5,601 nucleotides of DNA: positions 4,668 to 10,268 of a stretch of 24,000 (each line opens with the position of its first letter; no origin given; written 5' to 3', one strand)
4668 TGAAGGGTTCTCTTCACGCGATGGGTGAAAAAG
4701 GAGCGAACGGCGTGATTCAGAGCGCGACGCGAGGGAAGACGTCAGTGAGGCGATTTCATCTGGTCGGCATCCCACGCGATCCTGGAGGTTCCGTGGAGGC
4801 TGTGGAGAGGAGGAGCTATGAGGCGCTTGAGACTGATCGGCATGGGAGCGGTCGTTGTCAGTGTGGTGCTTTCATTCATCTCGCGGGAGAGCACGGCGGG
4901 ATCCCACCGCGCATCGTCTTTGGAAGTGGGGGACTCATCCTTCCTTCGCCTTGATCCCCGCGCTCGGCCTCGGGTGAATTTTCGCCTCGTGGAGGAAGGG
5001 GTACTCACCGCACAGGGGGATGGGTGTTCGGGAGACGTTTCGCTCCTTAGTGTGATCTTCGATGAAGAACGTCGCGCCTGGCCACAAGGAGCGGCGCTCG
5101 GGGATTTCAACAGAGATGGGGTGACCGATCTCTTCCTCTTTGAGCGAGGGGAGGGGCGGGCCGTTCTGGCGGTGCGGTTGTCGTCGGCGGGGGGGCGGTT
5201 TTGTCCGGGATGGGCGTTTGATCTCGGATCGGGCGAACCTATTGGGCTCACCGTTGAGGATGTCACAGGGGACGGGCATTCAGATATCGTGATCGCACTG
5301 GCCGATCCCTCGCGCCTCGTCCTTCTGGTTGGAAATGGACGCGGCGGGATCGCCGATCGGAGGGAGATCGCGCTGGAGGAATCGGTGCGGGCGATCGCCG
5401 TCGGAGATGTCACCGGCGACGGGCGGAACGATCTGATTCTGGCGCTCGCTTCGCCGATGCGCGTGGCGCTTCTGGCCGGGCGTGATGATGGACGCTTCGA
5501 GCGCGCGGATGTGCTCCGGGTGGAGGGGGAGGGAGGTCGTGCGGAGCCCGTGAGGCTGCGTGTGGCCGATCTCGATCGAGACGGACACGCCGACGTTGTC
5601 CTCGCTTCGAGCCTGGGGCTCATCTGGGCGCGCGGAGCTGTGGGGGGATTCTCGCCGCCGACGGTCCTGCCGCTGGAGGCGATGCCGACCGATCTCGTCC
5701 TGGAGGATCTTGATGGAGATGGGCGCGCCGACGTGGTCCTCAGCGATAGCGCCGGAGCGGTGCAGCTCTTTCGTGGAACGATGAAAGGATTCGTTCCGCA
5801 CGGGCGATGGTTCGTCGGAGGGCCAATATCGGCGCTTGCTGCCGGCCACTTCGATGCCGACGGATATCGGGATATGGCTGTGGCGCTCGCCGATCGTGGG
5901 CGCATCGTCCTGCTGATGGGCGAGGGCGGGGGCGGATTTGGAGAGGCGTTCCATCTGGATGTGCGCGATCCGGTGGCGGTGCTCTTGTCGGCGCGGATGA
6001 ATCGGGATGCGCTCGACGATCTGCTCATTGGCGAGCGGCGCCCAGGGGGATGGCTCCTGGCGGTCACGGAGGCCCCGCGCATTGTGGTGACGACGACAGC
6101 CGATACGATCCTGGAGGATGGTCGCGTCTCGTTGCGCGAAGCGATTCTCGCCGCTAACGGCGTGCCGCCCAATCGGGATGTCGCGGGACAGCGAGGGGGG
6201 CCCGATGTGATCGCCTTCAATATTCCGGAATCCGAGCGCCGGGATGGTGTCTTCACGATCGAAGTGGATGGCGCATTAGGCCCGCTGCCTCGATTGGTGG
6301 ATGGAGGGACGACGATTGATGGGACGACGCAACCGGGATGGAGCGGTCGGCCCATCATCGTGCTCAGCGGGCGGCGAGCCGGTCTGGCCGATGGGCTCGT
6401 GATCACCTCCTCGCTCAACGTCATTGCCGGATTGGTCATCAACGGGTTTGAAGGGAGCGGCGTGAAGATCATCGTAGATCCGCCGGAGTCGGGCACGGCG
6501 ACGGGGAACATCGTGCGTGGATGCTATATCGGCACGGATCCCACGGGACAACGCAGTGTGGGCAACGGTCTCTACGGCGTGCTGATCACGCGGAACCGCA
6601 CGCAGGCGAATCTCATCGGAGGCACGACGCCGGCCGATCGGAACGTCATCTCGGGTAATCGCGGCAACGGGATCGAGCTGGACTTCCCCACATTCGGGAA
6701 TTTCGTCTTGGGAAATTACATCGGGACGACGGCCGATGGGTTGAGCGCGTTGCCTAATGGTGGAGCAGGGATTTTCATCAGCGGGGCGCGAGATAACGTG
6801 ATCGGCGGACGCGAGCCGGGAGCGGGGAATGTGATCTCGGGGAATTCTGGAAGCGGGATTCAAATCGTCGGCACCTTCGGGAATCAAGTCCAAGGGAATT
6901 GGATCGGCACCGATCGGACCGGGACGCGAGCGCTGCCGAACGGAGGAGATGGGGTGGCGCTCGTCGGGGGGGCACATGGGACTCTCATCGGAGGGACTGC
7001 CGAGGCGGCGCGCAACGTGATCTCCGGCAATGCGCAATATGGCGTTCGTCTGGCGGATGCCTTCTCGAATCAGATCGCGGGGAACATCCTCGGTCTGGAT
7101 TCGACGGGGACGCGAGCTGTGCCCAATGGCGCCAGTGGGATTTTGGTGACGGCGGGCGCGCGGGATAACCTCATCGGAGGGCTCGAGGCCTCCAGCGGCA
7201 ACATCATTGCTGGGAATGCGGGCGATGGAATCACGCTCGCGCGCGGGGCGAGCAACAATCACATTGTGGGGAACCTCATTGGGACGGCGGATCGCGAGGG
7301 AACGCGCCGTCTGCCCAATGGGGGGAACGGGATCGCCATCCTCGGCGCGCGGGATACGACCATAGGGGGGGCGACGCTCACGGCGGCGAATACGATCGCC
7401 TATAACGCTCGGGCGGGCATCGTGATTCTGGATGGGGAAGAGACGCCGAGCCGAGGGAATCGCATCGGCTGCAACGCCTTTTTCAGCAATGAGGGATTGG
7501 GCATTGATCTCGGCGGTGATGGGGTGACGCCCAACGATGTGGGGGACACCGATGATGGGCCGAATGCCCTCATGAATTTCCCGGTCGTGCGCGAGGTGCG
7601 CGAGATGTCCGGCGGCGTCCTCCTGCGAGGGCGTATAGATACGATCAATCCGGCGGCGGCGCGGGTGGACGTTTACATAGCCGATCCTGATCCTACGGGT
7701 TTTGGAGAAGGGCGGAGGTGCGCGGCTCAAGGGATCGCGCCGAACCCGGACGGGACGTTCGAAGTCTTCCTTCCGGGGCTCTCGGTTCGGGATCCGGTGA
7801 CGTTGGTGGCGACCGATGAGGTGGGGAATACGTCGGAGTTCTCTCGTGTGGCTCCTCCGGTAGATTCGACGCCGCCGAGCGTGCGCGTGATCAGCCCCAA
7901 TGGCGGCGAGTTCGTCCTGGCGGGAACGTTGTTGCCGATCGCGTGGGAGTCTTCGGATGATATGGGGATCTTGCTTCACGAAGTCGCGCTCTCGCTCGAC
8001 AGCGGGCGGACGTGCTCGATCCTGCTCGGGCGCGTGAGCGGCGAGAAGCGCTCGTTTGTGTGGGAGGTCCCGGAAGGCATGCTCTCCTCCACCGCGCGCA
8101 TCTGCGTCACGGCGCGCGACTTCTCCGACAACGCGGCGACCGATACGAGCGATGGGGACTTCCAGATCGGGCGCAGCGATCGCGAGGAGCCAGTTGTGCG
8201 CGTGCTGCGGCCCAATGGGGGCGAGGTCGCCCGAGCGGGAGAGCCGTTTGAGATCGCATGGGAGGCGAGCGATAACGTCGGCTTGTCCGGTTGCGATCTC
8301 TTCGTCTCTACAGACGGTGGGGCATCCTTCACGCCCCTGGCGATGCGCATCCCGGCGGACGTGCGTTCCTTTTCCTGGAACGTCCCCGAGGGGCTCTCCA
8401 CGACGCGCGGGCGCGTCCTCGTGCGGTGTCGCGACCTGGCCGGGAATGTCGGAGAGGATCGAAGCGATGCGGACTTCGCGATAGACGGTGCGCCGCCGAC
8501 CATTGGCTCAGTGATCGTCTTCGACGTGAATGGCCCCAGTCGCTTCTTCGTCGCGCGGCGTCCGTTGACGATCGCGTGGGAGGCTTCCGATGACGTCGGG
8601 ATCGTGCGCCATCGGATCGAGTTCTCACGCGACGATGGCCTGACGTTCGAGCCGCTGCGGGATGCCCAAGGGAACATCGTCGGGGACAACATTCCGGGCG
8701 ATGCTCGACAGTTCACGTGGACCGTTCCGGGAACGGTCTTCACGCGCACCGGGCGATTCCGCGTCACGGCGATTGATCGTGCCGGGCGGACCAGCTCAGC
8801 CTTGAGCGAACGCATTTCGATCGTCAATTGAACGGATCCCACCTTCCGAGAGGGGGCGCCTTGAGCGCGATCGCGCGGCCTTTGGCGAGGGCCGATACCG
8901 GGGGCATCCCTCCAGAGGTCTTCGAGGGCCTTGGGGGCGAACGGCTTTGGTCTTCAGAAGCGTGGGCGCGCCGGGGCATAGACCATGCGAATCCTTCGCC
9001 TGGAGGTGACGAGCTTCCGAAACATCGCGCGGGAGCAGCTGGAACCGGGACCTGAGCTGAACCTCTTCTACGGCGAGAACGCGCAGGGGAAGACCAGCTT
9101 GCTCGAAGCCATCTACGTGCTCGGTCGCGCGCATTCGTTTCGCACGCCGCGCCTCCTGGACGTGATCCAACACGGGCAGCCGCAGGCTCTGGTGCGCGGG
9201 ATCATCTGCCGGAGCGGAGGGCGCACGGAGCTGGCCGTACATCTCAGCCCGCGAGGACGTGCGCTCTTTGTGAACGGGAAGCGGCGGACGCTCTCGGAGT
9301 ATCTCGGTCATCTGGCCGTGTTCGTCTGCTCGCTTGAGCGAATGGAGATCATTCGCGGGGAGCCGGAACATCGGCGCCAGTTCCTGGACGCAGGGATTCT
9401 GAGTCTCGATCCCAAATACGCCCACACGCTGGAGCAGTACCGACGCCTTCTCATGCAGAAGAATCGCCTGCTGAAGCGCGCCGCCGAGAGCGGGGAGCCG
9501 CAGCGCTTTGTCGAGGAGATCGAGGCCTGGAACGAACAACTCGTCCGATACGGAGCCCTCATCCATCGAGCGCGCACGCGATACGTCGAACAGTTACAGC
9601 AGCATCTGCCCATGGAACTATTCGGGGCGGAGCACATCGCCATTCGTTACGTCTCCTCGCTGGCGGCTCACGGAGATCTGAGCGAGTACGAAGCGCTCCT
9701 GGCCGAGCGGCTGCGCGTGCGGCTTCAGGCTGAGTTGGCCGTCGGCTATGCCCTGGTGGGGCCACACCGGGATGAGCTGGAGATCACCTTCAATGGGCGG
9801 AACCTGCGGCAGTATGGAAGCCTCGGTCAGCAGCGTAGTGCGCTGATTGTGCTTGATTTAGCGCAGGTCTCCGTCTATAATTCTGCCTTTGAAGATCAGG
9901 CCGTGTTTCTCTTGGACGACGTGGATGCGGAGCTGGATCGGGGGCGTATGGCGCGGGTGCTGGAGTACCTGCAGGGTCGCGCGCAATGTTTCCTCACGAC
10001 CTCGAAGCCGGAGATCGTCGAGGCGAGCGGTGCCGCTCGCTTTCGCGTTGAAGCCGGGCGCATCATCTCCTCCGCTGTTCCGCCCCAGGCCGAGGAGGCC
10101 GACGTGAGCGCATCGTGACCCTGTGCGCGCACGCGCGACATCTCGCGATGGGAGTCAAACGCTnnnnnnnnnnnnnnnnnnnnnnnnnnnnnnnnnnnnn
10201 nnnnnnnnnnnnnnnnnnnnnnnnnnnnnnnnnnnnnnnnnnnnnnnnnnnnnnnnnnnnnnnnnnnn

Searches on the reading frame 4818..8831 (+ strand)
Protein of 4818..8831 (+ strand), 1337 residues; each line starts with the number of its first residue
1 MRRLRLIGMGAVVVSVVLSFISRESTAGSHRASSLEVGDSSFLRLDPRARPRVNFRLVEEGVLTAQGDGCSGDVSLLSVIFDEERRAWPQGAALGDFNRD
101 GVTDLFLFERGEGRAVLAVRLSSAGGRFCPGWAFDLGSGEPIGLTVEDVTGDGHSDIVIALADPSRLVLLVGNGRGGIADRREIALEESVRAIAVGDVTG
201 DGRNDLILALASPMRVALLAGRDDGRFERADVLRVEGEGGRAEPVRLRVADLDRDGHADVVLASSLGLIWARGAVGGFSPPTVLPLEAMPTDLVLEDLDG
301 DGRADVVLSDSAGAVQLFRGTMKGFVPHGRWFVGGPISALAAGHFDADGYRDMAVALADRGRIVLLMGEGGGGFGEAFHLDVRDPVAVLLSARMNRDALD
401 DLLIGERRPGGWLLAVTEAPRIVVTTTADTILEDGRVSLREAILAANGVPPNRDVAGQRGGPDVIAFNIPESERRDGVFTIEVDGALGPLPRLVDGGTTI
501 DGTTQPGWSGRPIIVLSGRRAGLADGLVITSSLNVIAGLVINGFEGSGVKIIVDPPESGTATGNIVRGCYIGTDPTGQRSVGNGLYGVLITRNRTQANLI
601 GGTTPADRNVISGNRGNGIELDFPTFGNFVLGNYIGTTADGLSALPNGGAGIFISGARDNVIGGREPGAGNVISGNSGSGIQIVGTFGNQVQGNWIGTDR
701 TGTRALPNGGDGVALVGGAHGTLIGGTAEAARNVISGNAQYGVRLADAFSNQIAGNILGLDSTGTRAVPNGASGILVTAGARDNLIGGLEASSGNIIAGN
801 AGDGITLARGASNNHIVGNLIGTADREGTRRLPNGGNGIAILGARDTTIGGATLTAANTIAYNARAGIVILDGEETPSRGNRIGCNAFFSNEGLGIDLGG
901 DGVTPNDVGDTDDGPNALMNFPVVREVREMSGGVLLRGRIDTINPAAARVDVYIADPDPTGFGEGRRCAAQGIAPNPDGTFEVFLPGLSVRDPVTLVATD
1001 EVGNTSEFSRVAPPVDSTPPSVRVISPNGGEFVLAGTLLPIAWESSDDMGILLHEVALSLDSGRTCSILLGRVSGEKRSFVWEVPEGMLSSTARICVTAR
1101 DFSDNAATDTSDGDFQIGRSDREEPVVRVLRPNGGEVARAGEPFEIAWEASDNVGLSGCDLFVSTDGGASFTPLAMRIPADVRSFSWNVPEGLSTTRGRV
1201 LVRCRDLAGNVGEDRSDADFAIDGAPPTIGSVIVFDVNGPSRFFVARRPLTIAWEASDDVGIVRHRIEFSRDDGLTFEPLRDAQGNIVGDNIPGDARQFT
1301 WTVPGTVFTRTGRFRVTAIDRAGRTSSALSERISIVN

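Call 8: search_protein_families(library=pfam, proteins=[window:4818-8831:+], max_evalue=0.00001)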
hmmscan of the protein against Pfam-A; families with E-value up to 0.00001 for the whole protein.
window:4818-8831:+ (1337 aa): 5 families
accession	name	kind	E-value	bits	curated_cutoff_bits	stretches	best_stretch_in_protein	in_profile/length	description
PF13517.12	FG-GAP_3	-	1.3e-24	86.9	26.9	4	197-261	1-60/61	FG-GAP-like repeat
PF01839.29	FG-GAP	-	1.8e-14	53.6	22.1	0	191-208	3-20/37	FG-GAP repeat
PF17957.7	Big_7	-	4.1e-10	40.6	24.1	0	1125-1165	1-41/70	Bacterial Ig domain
PF05048.19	NosD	-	1.3e-09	38.3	23.6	0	731-892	52-173/212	Periplasmic copper-binding protein (NosD)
PF13229.12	Beta_helix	-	4.2e-07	30.2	25.9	0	647-821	21-158/158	Right handed beta helix region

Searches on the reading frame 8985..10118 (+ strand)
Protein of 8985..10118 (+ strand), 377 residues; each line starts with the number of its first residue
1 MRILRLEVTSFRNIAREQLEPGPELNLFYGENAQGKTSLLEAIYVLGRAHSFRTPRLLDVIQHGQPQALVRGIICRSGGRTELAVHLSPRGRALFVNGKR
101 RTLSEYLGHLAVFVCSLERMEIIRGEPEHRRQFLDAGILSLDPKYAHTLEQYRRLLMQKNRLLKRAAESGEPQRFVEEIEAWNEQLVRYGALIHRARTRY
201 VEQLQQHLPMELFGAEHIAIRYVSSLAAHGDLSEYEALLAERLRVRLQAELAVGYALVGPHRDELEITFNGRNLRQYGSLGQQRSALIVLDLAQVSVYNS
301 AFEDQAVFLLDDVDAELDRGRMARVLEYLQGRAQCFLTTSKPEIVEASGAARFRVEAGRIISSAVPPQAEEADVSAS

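Call 8: search_protein_families(library=pfam, proteins=[window:8985-10118:+], max_evalue=0.00001)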
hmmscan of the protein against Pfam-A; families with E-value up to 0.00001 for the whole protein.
window:8985-10118:+ (377 aa): 4 families
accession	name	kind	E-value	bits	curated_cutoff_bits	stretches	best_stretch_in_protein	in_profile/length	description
PF02463.25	SMC_N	-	9.8e-18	64.8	40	1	3-348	2-205/220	RecF/RecN/SMC N terminal domain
PF13476.12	AAA_23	-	8.6e-07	30.2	27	1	5-43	1-39/201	AAA domain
PF13304.12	AAA_21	-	1.1e-06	29.4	27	0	25-49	1-25/304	AAA domain, putative AbiEii toxin, Type IV TA system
PF13175.12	AAA_15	-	9.6e-06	25.9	32.1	0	1-46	1-46/374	AAA ATPase domain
